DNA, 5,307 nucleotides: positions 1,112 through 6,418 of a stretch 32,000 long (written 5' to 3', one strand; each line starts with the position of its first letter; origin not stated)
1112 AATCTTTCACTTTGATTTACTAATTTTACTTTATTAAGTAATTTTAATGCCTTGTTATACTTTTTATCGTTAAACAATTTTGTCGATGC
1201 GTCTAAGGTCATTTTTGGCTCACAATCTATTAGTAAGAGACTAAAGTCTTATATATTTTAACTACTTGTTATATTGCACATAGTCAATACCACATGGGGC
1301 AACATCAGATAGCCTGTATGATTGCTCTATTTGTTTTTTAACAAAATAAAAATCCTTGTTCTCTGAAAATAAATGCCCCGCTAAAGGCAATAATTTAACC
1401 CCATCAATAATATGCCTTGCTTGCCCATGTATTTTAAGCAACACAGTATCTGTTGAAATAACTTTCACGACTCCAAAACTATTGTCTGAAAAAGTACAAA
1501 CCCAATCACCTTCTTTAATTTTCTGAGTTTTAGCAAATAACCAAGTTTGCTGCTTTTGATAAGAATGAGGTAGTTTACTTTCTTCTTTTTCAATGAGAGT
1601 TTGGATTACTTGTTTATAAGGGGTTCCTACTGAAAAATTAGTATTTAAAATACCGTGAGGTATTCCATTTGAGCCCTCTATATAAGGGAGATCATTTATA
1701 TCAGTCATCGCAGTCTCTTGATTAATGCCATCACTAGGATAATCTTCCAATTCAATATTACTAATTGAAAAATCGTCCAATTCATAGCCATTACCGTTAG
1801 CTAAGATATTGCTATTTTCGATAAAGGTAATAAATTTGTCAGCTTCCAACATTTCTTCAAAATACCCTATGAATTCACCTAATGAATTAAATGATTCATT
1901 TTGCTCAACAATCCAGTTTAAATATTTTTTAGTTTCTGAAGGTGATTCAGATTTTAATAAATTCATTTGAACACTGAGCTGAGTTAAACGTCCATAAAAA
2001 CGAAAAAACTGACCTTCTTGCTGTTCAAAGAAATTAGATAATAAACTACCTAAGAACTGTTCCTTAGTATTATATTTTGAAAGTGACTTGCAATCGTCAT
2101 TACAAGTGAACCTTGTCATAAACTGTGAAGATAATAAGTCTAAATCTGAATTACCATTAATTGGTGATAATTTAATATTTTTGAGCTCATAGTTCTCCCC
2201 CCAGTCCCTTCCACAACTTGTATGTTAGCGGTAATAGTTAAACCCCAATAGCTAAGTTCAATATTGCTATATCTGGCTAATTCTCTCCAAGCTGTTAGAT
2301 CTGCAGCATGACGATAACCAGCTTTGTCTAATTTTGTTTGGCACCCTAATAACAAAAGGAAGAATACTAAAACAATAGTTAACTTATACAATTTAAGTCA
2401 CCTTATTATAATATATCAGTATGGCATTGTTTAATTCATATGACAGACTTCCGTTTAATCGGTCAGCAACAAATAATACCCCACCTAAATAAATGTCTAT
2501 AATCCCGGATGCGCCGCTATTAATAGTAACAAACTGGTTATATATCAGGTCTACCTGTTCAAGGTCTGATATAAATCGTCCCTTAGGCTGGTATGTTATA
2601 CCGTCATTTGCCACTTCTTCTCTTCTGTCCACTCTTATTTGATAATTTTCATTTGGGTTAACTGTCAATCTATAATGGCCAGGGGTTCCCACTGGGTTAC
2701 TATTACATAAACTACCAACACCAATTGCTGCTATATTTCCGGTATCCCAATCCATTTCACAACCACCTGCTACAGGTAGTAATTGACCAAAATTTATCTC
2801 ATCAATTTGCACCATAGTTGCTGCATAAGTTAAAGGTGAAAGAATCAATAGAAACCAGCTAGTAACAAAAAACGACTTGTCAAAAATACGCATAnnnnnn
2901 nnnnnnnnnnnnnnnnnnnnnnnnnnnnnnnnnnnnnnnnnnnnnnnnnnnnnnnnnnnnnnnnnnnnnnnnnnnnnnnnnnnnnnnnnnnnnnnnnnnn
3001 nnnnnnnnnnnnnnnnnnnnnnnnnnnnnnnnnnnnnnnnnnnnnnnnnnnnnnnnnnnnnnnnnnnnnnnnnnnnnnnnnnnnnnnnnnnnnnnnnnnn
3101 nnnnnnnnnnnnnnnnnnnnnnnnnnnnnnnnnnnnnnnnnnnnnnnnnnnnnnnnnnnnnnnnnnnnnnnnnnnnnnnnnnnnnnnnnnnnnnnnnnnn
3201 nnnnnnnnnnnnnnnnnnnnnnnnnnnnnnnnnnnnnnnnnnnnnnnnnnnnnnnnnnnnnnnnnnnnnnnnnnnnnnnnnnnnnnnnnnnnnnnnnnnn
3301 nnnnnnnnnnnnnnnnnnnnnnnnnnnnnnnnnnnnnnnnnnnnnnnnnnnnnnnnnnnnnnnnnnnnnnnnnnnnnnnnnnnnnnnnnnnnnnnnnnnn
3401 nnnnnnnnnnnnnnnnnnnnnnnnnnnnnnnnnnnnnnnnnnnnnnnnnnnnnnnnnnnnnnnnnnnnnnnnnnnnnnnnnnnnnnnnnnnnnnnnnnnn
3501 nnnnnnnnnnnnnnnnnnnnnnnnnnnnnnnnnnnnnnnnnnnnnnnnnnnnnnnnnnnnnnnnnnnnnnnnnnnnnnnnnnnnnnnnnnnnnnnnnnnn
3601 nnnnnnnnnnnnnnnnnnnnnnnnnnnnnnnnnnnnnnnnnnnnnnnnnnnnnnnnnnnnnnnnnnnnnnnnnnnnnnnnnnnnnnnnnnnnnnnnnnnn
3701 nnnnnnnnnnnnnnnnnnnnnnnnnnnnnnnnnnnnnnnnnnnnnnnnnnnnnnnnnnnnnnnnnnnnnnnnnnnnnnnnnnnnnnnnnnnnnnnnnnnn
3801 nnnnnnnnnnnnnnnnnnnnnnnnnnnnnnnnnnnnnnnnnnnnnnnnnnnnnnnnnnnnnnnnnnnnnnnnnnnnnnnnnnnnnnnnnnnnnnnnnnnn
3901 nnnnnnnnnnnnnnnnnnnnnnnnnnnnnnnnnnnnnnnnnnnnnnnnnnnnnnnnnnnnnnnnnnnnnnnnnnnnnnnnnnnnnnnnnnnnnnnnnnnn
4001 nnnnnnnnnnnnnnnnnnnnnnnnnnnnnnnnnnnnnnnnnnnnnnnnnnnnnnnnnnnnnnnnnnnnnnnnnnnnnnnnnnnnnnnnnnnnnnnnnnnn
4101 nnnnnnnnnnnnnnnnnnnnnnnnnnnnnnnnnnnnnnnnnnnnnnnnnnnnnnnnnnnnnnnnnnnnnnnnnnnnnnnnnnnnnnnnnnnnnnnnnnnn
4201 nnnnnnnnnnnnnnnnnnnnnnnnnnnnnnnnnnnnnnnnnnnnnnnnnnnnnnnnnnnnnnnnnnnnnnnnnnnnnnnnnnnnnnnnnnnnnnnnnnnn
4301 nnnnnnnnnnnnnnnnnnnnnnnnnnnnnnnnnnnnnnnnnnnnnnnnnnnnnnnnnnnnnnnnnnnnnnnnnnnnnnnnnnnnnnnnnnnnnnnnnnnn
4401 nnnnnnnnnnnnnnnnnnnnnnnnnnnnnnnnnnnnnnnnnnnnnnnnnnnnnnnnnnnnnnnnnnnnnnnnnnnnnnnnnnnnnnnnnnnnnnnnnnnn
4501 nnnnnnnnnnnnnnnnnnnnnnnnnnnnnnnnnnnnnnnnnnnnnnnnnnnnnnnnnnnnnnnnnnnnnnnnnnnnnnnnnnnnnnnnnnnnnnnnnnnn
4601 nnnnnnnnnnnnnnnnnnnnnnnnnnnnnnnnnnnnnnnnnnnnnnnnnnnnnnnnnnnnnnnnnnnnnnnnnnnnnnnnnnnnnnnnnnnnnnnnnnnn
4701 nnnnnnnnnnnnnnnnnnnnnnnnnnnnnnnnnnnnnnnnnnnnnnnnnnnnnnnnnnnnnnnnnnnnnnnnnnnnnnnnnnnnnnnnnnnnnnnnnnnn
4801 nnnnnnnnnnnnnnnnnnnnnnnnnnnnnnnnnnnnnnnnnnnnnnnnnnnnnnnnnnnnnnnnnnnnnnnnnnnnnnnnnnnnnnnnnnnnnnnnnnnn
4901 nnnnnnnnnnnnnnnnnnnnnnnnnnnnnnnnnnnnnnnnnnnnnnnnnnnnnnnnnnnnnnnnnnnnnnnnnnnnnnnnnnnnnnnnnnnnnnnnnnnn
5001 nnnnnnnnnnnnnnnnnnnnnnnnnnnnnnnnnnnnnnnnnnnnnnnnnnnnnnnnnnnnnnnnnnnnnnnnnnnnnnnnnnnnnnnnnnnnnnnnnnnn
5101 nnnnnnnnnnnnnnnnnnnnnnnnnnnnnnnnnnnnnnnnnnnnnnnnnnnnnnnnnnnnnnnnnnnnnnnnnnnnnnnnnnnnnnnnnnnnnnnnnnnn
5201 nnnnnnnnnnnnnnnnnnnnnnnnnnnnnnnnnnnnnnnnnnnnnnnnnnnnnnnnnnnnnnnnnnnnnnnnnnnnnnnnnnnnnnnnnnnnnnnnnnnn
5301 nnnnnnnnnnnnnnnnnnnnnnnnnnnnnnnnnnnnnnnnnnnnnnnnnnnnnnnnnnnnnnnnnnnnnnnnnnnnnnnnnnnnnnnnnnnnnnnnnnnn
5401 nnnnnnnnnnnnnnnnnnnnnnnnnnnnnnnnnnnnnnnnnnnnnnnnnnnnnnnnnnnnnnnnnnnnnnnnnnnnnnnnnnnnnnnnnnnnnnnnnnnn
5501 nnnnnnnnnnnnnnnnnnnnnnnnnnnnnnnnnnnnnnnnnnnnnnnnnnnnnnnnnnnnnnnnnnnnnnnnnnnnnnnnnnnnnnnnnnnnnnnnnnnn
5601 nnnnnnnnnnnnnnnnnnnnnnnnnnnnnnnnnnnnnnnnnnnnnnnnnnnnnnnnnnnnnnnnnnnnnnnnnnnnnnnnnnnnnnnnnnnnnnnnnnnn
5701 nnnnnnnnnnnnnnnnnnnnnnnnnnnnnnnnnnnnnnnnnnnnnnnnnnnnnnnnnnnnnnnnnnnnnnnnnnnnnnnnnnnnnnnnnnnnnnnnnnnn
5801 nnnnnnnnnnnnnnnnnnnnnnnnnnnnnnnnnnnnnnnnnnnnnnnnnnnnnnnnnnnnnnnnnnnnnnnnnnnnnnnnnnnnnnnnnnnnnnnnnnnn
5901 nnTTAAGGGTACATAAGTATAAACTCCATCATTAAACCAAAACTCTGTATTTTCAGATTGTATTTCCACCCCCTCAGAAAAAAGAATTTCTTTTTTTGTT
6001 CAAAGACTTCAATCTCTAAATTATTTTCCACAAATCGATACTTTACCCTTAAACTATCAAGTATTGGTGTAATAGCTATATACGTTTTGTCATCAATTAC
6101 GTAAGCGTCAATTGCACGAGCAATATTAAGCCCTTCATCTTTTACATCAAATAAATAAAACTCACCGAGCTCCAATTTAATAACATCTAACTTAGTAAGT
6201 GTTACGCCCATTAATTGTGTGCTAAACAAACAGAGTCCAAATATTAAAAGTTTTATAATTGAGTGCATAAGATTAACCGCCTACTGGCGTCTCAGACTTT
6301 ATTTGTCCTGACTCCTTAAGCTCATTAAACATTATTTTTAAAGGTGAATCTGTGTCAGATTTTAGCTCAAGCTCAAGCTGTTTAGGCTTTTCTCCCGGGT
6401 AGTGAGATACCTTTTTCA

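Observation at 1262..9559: Divergent chaperone-usher-like fibre locus built on DUF4402 / spore-coat-U-like subunits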

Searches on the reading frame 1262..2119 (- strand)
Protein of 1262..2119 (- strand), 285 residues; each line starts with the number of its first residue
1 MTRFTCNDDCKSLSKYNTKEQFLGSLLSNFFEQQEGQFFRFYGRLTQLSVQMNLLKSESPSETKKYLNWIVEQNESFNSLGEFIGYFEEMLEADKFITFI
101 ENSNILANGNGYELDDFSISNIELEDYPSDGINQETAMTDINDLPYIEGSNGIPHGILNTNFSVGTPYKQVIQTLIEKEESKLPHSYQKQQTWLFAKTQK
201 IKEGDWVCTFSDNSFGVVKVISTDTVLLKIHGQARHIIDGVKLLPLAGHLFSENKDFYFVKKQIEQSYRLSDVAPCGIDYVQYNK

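Call 3: search_protein_families(library=pfam, proteins=[window:1262-2119:-], max_evalue=1)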
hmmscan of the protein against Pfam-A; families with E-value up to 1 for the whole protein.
window:1262-2119:- (285 aa): 0 families

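Call 4: search_protein_families(library=ncbifam, proteins=[window:1262-2119:-], max_evalue=1)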
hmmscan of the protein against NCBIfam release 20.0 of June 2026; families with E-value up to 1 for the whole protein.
window:1262-2119:- (285 aa): 3 families
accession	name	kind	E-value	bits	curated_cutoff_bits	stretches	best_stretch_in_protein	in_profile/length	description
TIGR00938.1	thrB_alt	equivalog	0.024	14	255.9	1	150-255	27-139/307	homoserine kinase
NF003558.0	PRK05231.1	equivalog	0.036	13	271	1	149-181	26-58/322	homoserine kinase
NF010723.1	PRK14125.1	equivalog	0.049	13.6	60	1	53-108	18-73/87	cell division suppressor protein YneA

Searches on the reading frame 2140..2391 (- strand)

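Call 3: search_protein_families(library=pfam, proteins=[window:2140-2391:-], max_evalue=1)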
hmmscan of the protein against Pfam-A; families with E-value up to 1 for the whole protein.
window:2140-2391:- (83 aa): 1 family
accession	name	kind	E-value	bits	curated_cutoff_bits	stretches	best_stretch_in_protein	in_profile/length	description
PF22993.4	SAM_EPH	-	0.041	14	27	1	28-52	24-48/60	Ephrin receptor 1 SAM domain-like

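Call 4: search_protein_families(library=ncbifam, proteins=[window:2140-2391:-], max_evalue=1)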
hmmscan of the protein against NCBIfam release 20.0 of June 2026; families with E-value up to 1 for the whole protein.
window:2140-2391:- (83 aa): 0 families

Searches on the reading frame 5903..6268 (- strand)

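Call 3: search_protein_families(library=pfam, proteins=[window:5903-6268:-], max_evalue=1)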
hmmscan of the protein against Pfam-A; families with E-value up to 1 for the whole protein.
window:5903-6268:- (121 aa): 1 family
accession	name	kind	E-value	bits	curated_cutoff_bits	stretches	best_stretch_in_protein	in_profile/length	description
PF12366.13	Casc1_C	-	0.068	12.9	26.2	1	50-106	84-139/222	Cancer susceptibility candidate 1 C-terminal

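Call 4: search_protein_families(library=ncbifam, proteins=[window:5903-6268:-], max_evalue=1)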
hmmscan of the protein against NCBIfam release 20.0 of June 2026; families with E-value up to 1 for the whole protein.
window:5903-6268:- (121 aa): 1 family
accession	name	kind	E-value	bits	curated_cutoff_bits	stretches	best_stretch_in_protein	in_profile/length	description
NF052250.1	PA0061_lipo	subfamily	0.13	12.4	55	1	49-92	41-84/136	PA0061/PA0062 family lipoprotein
